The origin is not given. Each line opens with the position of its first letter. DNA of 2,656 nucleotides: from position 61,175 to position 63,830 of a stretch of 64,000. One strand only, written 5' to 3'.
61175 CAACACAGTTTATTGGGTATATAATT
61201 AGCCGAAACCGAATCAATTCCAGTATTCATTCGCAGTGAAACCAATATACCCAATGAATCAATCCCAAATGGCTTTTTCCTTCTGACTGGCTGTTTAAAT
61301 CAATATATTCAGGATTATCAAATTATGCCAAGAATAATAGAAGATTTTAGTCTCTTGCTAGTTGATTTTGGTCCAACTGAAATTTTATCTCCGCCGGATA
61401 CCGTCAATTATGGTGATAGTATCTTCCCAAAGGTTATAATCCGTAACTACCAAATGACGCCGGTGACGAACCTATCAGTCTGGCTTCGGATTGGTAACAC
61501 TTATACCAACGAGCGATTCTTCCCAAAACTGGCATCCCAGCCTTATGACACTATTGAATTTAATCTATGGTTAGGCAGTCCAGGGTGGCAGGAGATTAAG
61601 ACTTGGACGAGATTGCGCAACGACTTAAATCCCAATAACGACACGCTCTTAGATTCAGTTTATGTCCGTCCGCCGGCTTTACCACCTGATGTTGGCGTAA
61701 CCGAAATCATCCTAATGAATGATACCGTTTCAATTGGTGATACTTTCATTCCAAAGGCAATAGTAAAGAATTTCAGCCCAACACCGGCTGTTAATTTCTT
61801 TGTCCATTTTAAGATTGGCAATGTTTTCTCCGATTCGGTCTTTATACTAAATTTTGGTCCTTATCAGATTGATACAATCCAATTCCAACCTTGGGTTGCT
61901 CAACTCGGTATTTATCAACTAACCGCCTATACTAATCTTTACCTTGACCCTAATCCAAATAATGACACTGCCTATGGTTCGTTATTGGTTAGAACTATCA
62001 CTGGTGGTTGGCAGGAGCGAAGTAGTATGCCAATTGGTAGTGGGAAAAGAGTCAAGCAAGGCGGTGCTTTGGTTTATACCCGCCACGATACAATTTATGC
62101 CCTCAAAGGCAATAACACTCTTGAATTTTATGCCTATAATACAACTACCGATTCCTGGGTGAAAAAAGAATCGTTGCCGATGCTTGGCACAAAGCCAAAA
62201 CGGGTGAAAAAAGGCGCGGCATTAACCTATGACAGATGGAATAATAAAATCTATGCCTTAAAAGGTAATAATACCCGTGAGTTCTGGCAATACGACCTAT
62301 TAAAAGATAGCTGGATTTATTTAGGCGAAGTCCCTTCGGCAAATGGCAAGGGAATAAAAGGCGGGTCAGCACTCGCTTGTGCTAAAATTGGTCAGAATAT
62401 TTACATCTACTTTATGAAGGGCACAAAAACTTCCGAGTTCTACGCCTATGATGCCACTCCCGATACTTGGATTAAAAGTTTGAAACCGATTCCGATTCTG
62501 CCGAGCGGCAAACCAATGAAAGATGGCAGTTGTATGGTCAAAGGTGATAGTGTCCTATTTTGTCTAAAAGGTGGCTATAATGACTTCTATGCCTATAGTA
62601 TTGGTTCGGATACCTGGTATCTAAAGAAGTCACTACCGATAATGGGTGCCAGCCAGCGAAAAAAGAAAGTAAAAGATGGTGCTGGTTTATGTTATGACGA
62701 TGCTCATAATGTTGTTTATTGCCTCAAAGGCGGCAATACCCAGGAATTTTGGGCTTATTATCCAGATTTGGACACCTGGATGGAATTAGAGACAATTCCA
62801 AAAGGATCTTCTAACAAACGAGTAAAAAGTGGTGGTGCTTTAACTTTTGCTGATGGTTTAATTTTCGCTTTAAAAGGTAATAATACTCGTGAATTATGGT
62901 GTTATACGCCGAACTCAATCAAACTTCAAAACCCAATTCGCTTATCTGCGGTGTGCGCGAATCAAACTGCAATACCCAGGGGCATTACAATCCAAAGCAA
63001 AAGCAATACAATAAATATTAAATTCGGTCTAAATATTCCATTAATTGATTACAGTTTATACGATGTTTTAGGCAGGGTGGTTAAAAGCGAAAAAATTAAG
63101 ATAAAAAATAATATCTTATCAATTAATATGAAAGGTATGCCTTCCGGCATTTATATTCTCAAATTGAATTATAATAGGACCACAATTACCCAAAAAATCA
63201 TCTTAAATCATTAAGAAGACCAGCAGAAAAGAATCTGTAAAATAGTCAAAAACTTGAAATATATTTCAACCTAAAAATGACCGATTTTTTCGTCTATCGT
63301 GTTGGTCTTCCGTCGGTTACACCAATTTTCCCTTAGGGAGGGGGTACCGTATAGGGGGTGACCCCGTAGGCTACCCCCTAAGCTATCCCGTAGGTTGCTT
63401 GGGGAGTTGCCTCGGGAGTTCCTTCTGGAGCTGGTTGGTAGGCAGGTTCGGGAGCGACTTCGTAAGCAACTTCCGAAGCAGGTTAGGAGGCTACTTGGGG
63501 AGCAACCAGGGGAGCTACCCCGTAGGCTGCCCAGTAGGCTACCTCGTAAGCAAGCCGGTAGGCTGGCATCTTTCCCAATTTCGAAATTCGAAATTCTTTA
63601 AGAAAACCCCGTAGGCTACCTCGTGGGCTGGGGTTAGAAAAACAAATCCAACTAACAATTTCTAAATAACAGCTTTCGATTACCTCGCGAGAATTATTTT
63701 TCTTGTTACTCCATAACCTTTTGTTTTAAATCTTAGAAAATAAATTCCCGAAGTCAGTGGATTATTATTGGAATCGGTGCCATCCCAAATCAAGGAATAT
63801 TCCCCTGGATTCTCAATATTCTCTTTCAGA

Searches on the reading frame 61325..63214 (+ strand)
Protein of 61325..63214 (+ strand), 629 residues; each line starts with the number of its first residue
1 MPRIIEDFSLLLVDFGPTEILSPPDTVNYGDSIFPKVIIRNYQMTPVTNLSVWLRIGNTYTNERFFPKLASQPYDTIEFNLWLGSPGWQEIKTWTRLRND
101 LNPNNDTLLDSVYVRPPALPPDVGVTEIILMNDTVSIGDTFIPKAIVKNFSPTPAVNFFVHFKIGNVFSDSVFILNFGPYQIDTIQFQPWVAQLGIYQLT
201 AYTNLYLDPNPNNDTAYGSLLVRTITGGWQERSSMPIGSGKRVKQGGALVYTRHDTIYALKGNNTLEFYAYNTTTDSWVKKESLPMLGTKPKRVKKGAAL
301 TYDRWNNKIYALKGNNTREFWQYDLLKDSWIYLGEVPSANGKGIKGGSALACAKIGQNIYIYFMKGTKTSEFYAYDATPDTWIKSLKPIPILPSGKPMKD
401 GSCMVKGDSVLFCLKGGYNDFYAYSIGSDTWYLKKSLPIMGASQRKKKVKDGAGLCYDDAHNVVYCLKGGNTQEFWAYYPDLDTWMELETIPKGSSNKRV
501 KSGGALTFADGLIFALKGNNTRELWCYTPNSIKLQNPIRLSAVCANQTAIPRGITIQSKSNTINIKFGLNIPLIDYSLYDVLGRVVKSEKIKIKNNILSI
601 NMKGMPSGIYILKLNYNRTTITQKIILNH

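Call 18: find_encoding_contigs(protein=window:61325-63214:+, flank=10000, max_places=6)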
Protein window:61325-63214:+ (629 aa): no gene with exactly this product is on record in the collection.

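Call 52: search_protein_families(library=pfam, max_evalue=0.1, proteins=[window:61325-63214:+])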
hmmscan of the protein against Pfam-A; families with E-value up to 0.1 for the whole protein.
window:61325-63214:+ (629 aa): 6 families
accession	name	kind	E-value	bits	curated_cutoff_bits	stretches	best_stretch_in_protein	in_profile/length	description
PF24681.1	Kelch_KLHDC2_KLHL20_DRC7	-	4.3e-08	33.2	50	1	263-433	23-193/221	KLHDC2/KLHL20/DRC7 Kelch-repeats domain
PF18962.6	Por_Secre_tail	-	5.2e-08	33.5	27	1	561-626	8-74/75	Secretion system C-terminal sorting domain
PF24981.1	Beta-prop_ATRN-LZTR1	-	0.00025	20.8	50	2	312-490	9-197/289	Attractin/LZTR1 beta-propeller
PF13964.12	Kelch_6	-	0.00026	21.3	25.3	0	305-337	10-47/50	Kelch motif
PF13415.12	Kelch_3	-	0.00028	21.4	22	0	417-431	16-30/48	Galactose oxidase, central domain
PF01344.31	Kelch_1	-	0.024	14.6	20.1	0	314-334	23-43/46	Kelch motif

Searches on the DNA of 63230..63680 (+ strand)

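Call 54: search_rna_families(source=window, start=63230, end=63680, threshold=evalue, max_evalue=10)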
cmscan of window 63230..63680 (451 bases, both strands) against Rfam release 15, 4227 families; matches with E-value up to 10: 5.
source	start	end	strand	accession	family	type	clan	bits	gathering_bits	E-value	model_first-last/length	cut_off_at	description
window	63602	63641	-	RF01328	CRISPR-DR17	Gene; CRISPR;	CL00014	20.7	42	0.25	1-25/25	no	CRISPR RNA direct repeat element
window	63288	63328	-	RF02519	ToxI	Gene; antitoxin;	-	16.4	50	2.4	1-34/34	no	ToxI antitoxin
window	63372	63420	+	RF02803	PyrR205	Gene; snRNA; snoRNA; HACA-box;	-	12.8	35.6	5.1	1-61/61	no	Pyrobaculum sRNA 205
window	63305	63399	+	RF00379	c-di-AMP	Cis-reg; riboswitch;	-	12.1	38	3.2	1-134/134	no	c-di-AMP riboswitch aptamer (ydaO/yuaA leader)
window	63360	63431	-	RF00484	IRES_Cx32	Cis-reg; IRES;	-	11.6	80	6.6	36-107/149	no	Connexin-32 internal ribosome entry site (IRES)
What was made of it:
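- On Type III TA antitoxin array (ToxI): The only ToxI hit scores 16.4 bits against a gathering score of 50, outside the array and on the other strand (call 54).
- Closest known: Type III toxin-antitoxin RNA arrays. Different: The only Rfam ToxI match is a sub-threshold chance hit, outside the array and on the other strand (call 54).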

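Call 112: search_dna_similar(query=window:63250-63650:+, collection=plasmids, mode=distant, max_rows=8)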
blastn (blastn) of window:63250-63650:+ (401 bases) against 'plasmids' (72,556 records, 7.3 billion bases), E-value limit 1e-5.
No match.

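Call 113: search_dna_similar(query=window:63250-63650:+, collection=phages, mode=distant, max_rows=8)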
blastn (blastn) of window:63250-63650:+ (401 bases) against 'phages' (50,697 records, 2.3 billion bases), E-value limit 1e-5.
No match.
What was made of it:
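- Tried and rejected: blastn against plasmids and phages found nothing (calls 112, 113).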
